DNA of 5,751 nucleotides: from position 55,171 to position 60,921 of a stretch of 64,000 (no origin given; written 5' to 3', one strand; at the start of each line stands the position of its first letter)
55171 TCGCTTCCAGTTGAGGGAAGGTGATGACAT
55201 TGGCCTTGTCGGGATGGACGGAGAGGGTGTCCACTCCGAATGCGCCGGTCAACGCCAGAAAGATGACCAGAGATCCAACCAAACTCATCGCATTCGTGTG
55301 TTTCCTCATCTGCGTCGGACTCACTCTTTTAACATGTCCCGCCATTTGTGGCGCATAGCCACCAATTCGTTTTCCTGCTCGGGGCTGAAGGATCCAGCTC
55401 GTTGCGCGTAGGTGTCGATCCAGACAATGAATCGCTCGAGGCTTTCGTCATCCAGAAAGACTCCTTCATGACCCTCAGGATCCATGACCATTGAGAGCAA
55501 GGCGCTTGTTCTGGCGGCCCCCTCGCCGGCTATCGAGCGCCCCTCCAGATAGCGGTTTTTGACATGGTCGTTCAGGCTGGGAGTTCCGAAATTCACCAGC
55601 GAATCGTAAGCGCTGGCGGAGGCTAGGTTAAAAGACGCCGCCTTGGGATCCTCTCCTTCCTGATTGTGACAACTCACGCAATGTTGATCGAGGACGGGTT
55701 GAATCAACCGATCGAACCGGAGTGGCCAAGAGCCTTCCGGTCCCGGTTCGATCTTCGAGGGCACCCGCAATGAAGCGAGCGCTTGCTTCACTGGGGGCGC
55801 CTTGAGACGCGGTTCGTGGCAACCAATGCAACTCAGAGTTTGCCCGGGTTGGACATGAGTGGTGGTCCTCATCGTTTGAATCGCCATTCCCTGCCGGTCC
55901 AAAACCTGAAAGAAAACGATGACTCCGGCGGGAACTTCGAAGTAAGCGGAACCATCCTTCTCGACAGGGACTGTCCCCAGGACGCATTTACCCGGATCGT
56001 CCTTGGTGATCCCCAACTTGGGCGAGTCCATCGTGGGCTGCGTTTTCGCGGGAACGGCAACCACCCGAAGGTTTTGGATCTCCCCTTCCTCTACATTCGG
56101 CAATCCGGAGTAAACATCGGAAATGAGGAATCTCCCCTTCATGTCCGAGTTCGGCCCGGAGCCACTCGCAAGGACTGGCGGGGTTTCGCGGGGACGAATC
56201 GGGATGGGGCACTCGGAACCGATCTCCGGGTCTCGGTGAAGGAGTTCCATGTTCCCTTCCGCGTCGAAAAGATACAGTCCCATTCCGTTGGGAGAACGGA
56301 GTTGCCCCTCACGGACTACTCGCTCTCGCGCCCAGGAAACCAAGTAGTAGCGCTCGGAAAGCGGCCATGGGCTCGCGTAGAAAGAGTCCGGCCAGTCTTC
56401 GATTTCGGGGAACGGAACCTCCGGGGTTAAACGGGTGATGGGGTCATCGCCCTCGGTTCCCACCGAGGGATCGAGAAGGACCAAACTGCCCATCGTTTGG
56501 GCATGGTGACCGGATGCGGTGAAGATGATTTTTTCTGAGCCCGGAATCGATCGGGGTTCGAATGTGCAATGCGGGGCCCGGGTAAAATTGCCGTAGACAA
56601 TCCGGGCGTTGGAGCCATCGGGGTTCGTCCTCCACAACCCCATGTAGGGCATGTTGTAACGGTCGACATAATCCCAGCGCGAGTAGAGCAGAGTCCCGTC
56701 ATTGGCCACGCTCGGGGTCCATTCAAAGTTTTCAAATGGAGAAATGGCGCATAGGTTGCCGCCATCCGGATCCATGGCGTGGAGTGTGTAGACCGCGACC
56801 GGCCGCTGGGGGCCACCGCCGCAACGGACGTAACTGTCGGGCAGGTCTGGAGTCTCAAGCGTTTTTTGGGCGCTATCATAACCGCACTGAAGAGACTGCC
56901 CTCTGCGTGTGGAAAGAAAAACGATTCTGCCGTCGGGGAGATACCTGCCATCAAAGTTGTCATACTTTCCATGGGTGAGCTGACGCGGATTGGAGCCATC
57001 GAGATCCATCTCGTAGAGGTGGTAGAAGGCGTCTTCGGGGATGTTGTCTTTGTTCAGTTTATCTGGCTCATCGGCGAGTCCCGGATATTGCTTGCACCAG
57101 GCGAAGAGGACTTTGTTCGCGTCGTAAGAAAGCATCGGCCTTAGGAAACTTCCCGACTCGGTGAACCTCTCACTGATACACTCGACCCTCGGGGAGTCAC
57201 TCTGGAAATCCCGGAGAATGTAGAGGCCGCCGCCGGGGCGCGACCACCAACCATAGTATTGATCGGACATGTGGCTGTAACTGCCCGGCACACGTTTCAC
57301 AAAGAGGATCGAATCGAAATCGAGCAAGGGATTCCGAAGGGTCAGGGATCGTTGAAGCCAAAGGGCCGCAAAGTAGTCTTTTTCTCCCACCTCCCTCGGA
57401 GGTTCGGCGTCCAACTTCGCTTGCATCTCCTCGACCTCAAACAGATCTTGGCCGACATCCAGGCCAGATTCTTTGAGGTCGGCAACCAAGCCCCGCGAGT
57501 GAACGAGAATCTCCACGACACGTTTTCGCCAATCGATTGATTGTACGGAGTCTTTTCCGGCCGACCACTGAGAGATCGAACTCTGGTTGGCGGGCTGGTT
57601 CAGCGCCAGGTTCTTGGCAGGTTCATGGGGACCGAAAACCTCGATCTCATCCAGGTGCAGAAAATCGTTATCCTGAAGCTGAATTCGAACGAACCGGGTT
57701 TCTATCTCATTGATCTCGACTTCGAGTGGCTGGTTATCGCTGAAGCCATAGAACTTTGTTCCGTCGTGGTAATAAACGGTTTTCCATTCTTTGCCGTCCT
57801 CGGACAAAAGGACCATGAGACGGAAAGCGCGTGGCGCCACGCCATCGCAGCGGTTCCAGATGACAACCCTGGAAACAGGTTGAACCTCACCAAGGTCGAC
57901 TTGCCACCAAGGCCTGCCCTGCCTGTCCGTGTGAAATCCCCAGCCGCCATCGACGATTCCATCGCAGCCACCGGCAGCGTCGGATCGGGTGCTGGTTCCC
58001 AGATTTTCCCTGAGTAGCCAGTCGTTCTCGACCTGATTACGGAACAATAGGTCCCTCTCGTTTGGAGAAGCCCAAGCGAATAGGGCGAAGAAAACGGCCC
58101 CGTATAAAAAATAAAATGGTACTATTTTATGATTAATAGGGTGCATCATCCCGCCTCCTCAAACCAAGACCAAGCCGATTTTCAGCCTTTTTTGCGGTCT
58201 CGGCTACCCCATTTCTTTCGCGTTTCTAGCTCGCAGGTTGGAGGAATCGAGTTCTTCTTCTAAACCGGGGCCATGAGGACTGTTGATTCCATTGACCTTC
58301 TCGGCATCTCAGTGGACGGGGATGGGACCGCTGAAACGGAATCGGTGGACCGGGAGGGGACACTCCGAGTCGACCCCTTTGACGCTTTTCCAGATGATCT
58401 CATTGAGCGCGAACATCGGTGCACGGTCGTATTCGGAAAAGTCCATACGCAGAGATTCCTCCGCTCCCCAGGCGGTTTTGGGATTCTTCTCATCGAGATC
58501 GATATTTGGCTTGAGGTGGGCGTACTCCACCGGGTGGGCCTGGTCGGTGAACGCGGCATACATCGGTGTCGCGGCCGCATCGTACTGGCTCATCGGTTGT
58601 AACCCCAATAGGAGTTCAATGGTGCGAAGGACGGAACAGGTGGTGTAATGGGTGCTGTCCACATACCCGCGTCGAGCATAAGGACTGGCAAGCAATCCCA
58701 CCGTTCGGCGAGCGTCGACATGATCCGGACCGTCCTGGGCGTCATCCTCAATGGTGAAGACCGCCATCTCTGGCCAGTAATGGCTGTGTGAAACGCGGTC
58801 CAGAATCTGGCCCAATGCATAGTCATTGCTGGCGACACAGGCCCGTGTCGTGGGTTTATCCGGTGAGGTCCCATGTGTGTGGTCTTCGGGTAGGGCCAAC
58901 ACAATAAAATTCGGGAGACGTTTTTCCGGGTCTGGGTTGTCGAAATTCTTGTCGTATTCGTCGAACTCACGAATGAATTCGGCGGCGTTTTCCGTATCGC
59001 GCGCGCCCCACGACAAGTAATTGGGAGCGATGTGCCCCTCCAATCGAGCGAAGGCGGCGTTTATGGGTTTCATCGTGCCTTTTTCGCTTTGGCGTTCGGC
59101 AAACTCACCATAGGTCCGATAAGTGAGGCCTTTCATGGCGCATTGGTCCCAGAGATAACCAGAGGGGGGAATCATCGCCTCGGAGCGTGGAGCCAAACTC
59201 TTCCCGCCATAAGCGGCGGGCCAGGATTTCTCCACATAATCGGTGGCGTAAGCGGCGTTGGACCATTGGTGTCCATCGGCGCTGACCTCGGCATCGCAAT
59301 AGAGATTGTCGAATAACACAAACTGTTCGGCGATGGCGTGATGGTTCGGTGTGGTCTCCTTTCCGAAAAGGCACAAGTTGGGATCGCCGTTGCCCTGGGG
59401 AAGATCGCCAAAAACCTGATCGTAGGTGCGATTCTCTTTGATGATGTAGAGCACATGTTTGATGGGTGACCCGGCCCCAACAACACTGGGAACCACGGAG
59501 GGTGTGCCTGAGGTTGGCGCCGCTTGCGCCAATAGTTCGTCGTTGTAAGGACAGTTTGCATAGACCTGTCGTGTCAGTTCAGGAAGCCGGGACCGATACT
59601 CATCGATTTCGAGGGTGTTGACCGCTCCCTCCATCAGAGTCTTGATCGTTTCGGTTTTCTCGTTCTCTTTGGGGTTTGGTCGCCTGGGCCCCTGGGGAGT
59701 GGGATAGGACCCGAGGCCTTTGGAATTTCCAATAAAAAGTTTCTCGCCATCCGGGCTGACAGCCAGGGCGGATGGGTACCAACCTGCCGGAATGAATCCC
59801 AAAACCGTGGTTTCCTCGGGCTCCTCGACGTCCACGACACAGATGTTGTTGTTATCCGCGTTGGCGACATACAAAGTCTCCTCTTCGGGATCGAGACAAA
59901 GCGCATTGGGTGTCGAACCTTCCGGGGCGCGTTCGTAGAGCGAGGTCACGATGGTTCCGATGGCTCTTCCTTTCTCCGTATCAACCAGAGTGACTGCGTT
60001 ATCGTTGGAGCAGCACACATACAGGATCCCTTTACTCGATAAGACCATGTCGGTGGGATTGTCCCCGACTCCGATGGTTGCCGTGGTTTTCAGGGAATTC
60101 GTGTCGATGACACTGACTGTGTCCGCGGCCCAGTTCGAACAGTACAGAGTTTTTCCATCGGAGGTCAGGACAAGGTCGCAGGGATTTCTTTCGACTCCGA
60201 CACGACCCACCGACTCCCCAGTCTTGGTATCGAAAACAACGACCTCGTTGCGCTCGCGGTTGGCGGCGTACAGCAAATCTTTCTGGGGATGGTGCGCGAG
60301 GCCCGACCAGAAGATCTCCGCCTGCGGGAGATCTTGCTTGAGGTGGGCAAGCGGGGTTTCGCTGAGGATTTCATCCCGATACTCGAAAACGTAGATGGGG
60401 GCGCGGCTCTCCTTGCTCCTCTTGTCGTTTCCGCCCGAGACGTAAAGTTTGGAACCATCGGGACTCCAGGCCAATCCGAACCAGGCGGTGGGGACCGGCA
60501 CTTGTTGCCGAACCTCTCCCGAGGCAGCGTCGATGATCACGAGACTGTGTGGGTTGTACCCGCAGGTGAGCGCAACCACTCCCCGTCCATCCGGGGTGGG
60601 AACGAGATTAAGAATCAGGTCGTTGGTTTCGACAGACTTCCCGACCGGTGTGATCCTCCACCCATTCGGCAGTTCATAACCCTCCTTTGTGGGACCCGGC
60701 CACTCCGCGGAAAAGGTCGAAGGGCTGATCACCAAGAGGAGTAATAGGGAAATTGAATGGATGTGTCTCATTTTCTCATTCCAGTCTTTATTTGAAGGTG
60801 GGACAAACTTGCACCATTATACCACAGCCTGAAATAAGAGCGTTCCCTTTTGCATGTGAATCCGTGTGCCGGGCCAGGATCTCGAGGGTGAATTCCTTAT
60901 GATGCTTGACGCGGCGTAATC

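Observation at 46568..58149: Hydrazine-synthase-like gene set (three HzsA-like plus one HzsBC-like fusion) in a glycan-degrader context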

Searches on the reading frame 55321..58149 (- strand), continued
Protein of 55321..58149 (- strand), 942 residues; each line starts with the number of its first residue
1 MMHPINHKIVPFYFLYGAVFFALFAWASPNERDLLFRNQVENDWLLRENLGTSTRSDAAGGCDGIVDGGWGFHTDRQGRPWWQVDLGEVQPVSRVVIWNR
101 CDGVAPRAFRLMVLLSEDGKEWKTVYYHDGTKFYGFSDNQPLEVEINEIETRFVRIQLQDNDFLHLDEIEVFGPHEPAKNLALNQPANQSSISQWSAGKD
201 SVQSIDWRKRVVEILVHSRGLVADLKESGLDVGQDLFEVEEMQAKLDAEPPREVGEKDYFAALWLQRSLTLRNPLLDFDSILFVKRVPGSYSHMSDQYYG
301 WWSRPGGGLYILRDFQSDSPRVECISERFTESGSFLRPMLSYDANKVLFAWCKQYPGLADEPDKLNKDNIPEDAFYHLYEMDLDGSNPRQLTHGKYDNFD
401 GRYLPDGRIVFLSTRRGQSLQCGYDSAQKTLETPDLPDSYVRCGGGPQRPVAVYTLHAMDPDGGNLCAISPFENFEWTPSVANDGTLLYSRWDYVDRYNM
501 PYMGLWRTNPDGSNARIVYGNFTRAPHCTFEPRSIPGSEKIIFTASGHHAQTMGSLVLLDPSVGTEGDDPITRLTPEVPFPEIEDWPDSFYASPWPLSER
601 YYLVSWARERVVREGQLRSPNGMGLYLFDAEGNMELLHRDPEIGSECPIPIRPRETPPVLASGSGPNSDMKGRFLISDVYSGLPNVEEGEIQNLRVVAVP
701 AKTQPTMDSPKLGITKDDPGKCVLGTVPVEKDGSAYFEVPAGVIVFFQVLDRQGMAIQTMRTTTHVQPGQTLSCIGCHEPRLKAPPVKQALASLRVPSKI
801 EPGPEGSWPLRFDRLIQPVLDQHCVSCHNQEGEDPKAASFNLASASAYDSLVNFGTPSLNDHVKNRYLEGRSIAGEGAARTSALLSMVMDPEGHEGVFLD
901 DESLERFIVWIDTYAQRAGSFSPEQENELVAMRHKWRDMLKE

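Call 74: fold_search(model_id=the predicted structure, library=pdb)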
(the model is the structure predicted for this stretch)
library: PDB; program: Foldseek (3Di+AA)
matches with E <= 10: 967; with E <= 0.001: 101
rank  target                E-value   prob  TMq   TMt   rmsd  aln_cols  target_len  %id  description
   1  5c2v_A                5.0e-27  1.00  0.49  0.60   5.8       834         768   18  Kuenenia stuttgartiensis Hydrazine Synthase (released 2015-10-14)
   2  5c2v_D                2.9e-26  1.00  0.50  0.60   5.5       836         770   17  Kuenenia stuttgartiensis Hydrazine Synthase (released 2015-10-14)
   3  4r40_C                1.4e-09  1.00  0.24  0.53   7.6       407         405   12  Crystal Structure of TolB/Pal complex from Yersinia pestis. (released 2014-09-03)
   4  4pwz_B                3.3e-09  1.00  0.24  0.52   6.4       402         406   11  Crystal structure of TolB protein from Yersinia pestis CO92 (released 2014-04-02)
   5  4r40_A                3.3e-09  1.00  0.24  0.51   6.5       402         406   12  Crystal Structure of TolB/Pal complex from Yersinia pestis. (released 2014-09-03)
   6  1crz                  6.5e-09  1.00  0.24  0.51   7.1       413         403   12  CRYSTAL STRUCTURE OF THE E. COLI TOLB PROTEIN (released 2000-08-16)
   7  2hqs_A                8.8e-09  1.00  0.25  0.53   7.5       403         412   10  Crystal structure of TolB/Pal complex (released 2007-04-03)
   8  1c5k                  1.2e-08  1.00  0.24  0.52   7.3       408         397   10  THE STRUCTURE OF TOLB, AN ESSENTIAL COMPONENT OF THE TOL-DEPENDENT TRANSLOCATION SYSTEM AND ITS INTERACTIONS WITH THE TR (released 2000-12-06)
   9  4pwz_A                1.4e-08  1.00  0.24  0.51   7.8       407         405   12  Crystal structure of TolB protein from Yersinia pestis CO92 (released 2014-04-02)
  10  9a2l_MODEL_1_A        1.7e-08  1.00  0.24  0.48   8.0       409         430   11  Model of E. coli TolB by in-cell photo-crosslinking MS and deep learning (released 2023-02-24)
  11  2w8b_A                2.0e-08  1.00  0.25  0.52   6.4       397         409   10  Crystal structure of processed TolB in complex with Pal (released 2009-02-17)
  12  8wt1_C                2.1e-08  1.00  0.21  0.29  26.0       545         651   14  Crystal structure of S9 carboxypeptidase from Geobacillus sterothermophilus (released 2024-03-13)
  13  2w8b_B                2.2e-08  1.00  0.25  0.52   6.4       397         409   10  Crystal structure of processed TolB in complex with Pal (released 2009-02-17)
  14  2hqs_B                2.8e-08  1.00  0.24  0.52   6.5       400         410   10  Crystal structure of TolB/Pal complex (released 2007-04-03)
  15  6pnv                  2.8e-08  1.00  0.24  0.51   7.8       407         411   10  1.42 Angstrom Resolution Crystal Structure of Translocation Protein TolB from Salmonella enterica (released 2019-07-17)
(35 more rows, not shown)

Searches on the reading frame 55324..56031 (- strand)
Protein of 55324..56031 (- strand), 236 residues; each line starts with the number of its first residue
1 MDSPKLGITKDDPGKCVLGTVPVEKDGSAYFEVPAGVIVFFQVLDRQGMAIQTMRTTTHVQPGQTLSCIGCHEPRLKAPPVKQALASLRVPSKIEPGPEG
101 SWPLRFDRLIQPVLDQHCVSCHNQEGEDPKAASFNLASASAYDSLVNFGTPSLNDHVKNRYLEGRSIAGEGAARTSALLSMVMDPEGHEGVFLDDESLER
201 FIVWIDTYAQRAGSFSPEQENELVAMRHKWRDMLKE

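Call 47: search_solved_structures(query=window:55324-56031:-, max_evalue=1, show_alignments=1)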
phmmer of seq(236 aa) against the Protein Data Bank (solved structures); distinct sequences matched with E-value up to 1: 4.
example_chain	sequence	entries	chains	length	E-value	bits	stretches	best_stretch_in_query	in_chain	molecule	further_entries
5c2v_A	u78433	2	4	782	3.6e-07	33.1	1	17-76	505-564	HYDRAZINE SYNTHASE ALPHA SUBUNIT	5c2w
4kw7_A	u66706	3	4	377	0.36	13.4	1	148-202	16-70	Arsenic methyltransferase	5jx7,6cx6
4fr0_A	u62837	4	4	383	0.37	13.4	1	148-202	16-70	Arsenic methyltransferase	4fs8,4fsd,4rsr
5eg5_A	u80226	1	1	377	0.39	13.3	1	148-202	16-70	Arsenic methyltransferase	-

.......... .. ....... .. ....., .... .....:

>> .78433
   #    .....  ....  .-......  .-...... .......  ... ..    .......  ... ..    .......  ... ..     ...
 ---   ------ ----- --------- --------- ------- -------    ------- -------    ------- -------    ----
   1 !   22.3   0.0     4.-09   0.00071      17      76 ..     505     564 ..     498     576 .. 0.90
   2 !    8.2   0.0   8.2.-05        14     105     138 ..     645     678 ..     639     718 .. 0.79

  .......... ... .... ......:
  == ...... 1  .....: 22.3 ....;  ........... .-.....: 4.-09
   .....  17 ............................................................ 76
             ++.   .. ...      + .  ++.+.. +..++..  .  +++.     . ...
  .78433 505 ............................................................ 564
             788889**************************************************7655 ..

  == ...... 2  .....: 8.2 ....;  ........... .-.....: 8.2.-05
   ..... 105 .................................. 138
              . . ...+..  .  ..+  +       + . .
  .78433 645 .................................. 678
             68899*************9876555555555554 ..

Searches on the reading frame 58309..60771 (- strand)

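Call 4: search_protein_families(library=pfam, proteins=[window:58309-60771:-], max_evalue=0.01)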
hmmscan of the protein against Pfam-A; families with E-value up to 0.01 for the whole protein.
window:58309-60771:- (820 aa): 12 families
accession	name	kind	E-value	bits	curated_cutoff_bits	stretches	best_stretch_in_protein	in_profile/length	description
PF25174.1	Beta-prop_THOC3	-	7.1e-15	55.2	305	1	158-349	52-232/272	THOC3 beta-propeller domain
PF04185.19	Phosphoesterase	-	5.4e-14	52.6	23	1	468-724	101-355/356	Phosphoesterase family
PF10282.15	Lactonase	-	4.7e-13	49.5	21.7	2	124-225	213-321/344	Lactonase, 7-bladed beta-propeller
PF08450.18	SGL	-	1.5e-09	38.3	26.3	0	241-320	90-168/246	SMP-30/Gluconolactonase/LRE-like region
PF23414.1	Beta-prop_EML_2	-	9.3e-08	32.2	90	1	157-267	3-112/266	Echinoderm microtubule-associated protein second beta-propeller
PF21783.3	YNCE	-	1.4e-06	28.4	27.1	1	171-332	46-204/339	YNCE-like beta-propeller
PF01436.27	NHL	-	1.4e-05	25.3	20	0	238-260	3-25/28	NHL repeat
PF05096.18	Glu_cyclase_2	-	0.00022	21.2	22.3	1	99-303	43-237/249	Glutamine cyclotransferase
PF24807.1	WD40_CDC20-Fz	-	0.00091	19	200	0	98-261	139-290/292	CDC20/Fizzy WD40 domain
PF23389.1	Beta-prop_WDR19_1st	-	0.0026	17.3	27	0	167-316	11-162/325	WDR19 first beta-propeller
PF25175.1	Beta-prop_WDR5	-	0.0047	16.7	250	0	160-275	102-218/296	WDR5 beta-propeller domain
PF24814.1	WD40_Prp19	-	0.0094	15.5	320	0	150-317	91-249/281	Prp19 WD40 domain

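Call 5: search_protein_families(library=ncbifam, proteins=[window:58309-60771:-], max_evalue=0.01)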
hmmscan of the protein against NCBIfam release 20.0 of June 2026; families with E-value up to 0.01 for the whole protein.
window:58309-60771:- (820 aa): 12 families
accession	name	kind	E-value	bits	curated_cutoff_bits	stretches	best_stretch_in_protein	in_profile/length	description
TIGR03866.1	PQQ_ABC_repeats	subfamily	1.4e-30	106.5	287.3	2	208-344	12-138/310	PQQ-dependent catabolism-associated beta-propeller protein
NF052340.1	hydrazine_beta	equivalog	1.3e-26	93.5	560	2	159-279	39-162/372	hydrazine synthase subunit beta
TIGR02276.1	beta_rpt_yvtn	repeat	3e-26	91.1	27.85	3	205-243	2-40/42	beta-propeller repeat protein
NF052280.1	7_blade_YncE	equivalog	3.2e-21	75.5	400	3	223-352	61-192/338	7-bladed beta-propeller protein YncE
NF052342.1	hydrazine_BC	exception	4.7e-21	74.6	1250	1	162-280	48-169/690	hydrazine synthase subunit beta-gamma fusion subunit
TIGR03397.1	acid_phos_Burk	subfamily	6.9e-11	42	362.75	1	541-729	269-457/483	acid phosphatase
NF048007.1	MmpL3Stblzr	equivalog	2.3e-10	40.2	600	1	187-308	40-155/366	MmpL3/TtfA transport complex stabilizer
NF052460.1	L-NosZ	equivalog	4e-09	35.5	700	1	193-363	130-290/480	clade III lactonase-type nitrous-oxide reductase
TIGR03907.1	QH_beta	equivalog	5.1e-06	25.8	223.2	0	149-247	240-333/338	quinohemoprotein amine dehydrogenase subunit beta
NF008258.1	PRK11028.1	equivalog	5e-05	22.5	370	1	158-322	41-216/330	6-phosphogluconolactonase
TIGR03396.1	PC_PLC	equivalog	0.00045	18.7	580.25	0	432-458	39-65/688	phosphocholine-specific phospholipase C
NF038117.1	choice_anch_I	subfamily_domain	0.00096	18.1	300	1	174-325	74-214/458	choice-of-anchor I family protein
